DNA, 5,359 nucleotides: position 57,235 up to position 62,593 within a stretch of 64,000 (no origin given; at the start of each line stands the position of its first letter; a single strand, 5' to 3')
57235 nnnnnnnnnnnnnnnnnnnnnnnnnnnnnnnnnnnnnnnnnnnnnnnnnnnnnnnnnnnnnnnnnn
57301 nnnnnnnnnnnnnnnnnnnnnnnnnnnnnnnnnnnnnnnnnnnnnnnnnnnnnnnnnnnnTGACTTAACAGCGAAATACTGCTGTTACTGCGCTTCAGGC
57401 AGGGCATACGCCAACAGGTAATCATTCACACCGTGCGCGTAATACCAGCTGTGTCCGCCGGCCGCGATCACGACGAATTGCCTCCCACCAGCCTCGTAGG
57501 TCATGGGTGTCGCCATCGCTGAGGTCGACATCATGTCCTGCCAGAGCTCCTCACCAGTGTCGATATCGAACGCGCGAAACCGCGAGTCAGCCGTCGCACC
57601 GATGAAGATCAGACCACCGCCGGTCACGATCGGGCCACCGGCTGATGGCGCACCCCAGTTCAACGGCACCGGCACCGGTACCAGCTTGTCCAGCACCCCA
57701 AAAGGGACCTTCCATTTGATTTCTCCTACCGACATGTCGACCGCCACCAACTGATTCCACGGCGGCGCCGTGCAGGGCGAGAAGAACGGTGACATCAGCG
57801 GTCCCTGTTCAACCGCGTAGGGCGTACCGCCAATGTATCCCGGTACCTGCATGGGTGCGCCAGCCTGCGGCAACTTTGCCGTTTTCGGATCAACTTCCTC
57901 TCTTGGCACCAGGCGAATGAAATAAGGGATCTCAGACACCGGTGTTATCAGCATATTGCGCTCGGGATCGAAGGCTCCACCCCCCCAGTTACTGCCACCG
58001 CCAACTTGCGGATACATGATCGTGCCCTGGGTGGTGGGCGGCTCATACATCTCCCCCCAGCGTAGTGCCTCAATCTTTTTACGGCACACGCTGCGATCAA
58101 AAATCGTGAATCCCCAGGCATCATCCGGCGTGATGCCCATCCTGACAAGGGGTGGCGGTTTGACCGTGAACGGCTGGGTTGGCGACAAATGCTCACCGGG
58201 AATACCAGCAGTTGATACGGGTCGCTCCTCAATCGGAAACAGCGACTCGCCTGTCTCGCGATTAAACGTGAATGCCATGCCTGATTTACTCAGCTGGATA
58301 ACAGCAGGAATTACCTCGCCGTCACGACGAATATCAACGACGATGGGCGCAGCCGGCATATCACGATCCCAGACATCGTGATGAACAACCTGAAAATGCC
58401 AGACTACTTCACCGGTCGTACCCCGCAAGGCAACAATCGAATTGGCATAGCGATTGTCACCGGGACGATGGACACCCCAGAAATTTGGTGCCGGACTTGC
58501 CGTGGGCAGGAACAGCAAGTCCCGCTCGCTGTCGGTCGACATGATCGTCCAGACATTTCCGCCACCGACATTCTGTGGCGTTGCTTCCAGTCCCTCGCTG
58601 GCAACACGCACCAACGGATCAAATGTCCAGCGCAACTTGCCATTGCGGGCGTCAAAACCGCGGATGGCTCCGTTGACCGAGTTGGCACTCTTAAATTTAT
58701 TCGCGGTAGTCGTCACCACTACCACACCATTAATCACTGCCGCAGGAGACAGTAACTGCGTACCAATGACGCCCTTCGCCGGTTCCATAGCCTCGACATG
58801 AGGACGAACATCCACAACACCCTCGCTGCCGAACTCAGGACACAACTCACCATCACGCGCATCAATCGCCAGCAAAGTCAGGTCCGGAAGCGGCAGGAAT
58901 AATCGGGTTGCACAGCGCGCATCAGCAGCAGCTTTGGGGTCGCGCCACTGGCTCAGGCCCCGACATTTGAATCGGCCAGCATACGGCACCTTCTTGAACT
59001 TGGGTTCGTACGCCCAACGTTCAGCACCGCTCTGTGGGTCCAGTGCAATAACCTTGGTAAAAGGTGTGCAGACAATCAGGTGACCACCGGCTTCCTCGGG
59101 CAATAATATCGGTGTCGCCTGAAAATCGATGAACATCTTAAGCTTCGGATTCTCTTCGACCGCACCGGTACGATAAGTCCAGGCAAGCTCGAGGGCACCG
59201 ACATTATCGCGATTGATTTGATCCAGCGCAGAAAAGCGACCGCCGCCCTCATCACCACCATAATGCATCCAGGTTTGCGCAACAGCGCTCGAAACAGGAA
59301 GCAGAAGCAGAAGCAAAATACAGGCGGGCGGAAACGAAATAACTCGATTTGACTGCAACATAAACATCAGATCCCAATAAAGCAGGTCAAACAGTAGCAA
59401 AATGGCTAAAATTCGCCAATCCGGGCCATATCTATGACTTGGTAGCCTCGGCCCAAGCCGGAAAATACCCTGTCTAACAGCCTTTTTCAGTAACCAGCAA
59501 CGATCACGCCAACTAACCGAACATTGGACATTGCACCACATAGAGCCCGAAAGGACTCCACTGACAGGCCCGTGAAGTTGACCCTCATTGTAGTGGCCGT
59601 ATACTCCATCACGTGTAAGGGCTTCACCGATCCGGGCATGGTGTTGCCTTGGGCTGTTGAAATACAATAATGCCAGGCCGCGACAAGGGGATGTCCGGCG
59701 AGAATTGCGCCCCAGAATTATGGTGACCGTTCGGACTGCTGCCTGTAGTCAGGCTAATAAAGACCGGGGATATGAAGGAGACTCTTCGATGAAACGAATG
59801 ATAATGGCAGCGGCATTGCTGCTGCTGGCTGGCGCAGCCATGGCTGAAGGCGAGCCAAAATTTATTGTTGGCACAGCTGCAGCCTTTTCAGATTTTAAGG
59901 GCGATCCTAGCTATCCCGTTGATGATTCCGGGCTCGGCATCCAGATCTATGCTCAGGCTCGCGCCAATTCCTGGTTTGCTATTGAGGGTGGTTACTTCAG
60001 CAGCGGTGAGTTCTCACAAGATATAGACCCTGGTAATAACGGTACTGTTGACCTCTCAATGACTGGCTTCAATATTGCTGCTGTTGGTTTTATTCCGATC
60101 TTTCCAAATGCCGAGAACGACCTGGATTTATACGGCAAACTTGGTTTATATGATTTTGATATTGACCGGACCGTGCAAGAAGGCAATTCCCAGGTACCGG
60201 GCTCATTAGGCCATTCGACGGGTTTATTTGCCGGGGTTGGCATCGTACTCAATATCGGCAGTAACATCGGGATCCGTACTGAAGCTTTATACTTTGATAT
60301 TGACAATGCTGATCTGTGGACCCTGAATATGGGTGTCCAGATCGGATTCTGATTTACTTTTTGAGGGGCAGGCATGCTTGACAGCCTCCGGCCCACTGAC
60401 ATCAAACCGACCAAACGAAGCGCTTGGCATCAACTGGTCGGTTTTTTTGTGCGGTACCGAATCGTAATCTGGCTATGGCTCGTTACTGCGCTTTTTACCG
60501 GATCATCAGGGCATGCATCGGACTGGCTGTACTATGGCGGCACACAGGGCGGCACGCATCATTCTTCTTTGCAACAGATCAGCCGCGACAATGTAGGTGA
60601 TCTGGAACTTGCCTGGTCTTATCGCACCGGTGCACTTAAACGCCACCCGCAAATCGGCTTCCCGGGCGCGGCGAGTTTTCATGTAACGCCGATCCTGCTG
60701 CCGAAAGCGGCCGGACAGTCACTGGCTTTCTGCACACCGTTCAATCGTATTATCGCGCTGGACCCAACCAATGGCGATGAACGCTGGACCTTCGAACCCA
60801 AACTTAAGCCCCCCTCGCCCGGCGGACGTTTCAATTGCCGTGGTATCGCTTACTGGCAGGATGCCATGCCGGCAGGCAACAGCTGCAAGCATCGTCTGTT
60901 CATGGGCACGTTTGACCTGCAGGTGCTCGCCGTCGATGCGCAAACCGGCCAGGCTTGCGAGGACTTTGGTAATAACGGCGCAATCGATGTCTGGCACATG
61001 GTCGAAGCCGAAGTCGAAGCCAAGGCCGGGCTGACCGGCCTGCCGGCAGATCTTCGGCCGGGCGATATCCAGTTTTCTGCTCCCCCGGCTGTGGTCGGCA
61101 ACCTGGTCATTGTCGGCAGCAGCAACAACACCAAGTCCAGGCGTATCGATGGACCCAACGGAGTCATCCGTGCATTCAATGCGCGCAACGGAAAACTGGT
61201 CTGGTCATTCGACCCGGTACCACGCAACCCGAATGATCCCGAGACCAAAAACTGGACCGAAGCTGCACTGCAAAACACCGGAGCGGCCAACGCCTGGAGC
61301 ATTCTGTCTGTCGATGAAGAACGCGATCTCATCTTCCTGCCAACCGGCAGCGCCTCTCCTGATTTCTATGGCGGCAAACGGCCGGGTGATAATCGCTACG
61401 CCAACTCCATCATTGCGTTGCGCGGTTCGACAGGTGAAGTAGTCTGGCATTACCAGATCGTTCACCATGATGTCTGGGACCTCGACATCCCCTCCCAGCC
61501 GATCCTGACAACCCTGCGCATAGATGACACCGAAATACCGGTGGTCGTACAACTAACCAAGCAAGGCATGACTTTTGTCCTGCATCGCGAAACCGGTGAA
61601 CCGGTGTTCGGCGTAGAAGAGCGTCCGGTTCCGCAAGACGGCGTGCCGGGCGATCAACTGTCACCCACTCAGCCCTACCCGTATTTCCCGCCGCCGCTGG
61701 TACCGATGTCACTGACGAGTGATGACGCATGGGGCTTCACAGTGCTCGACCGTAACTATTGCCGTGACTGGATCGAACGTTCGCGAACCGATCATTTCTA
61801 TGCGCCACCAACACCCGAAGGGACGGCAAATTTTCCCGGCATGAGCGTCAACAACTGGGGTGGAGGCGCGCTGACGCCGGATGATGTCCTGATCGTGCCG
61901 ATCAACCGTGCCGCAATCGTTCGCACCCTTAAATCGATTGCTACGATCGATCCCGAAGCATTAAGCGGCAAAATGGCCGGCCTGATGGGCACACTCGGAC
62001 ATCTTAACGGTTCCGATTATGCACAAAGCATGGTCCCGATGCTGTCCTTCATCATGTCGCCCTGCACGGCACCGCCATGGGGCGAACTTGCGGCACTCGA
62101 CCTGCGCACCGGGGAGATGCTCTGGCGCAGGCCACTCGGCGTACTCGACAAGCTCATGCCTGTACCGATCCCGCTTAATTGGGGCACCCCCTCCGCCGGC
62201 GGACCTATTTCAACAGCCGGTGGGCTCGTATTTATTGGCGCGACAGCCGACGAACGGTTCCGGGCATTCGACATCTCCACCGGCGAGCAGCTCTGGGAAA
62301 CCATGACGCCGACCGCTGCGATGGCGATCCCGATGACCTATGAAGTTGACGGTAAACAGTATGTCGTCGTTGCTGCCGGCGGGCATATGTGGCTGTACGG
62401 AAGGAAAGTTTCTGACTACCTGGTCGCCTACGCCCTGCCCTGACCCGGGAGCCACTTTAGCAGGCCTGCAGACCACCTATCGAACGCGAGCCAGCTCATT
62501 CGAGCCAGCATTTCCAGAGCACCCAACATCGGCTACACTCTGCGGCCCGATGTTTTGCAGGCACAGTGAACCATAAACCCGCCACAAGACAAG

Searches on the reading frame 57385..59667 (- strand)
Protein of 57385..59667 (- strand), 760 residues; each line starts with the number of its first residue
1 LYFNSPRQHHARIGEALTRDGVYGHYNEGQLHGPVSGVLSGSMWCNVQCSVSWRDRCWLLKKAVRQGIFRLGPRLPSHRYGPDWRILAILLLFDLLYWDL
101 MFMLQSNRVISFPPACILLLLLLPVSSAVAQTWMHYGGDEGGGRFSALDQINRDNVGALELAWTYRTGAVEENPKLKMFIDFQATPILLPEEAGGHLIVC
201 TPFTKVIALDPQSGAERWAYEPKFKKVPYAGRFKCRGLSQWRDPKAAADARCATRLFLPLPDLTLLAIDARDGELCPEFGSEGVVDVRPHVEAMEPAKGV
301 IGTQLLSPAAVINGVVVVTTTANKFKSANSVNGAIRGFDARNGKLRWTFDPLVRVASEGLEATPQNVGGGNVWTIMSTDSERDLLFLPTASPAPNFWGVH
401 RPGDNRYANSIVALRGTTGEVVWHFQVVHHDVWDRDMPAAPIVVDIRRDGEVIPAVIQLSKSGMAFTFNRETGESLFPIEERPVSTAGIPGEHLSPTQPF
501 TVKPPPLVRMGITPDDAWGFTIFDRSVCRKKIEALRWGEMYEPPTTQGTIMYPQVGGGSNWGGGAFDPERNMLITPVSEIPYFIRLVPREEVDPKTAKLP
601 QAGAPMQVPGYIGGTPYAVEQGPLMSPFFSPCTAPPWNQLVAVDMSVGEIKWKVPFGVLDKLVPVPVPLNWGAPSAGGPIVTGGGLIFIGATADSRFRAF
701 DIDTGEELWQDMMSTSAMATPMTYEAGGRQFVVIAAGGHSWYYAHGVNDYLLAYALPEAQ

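Call 35: search_protein_families(library=pfam, proteins=[window:57385-59667:-], max_evalue=0.001)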
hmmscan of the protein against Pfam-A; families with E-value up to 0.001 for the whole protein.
window:57385-59667:- (760 aa): 2 families
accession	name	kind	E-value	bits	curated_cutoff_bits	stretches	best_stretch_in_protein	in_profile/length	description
PF01011.28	PQQ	-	6.2e-213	709.2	26.7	1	133-732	1-595/595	Glucose/ethanol/alcohol dehydrogenase, beta-propeller domain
PF13360.13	PQQ_2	-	8.3e-14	52.2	27.6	2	638-732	43-122/233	Outer membrane protein assembly factor BamB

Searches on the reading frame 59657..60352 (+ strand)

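Call 35: search_protein_families(library=pfam, proteins=[window:59657-60352:+], max_evalue=0.001)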
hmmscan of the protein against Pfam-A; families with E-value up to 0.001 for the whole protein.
window:59657-60352:+ (231 aa): 2 families
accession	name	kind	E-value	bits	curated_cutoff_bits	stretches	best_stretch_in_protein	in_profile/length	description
PF13505.12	OMP_b-brl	-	1.2e-15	58.5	28.7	1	51-228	3-172/175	Outer membrane protein beta-barrel domain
PF01389.23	OmpA_membrane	-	4.5e-07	30.2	21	1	85-212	27-148/180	OmpA-like transmembrane domain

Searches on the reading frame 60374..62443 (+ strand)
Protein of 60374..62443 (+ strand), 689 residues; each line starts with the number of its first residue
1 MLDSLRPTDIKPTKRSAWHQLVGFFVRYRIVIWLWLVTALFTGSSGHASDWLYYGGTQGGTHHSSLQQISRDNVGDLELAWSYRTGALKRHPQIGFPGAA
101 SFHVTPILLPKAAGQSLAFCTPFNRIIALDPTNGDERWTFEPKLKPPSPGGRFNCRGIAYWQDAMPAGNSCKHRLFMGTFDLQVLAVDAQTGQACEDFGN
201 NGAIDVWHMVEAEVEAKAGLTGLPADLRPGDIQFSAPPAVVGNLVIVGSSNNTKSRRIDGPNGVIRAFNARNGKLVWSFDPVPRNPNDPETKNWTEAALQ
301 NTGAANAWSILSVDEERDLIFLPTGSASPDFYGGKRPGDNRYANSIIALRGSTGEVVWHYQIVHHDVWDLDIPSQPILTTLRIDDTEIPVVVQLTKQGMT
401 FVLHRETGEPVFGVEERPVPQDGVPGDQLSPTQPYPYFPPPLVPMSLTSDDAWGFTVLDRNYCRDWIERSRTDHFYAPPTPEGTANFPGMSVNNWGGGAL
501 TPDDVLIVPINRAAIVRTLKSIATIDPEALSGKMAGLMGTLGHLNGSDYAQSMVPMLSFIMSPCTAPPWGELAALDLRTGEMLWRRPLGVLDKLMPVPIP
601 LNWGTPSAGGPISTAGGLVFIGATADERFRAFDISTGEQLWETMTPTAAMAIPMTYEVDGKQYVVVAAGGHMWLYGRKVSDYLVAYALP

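Call 35: search_protein_families(library=pfam, proteins=[window:60374-62443:+], max_evalue=0.001)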
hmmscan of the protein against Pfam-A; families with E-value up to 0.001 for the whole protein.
window:60374-62443:+ (689 aa): 4 families
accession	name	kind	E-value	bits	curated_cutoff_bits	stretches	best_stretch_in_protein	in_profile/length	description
PF01011.28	PQQ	-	3.5e-204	680.3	26.7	1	51-664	1-595/595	Glucose/ethanol/alcohol dehydrogenase, beta-propeller domain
PF13360.13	PQQ_2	-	9.4e-19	68.4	27.6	2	570-674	3-87/233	Outer membrane protein assembly factor BamB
PF13570.13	Beta-prop_ACSF4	-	0.00013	21.9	133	0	570-666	155-231/329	Beta-alanine-activating enzyme, beta-propeller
PF25293.1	Beta-prop_EMC1_N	-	0.00032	20.9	34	0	627-677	85-136/219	EMC1 N-terminal beta-propeller domain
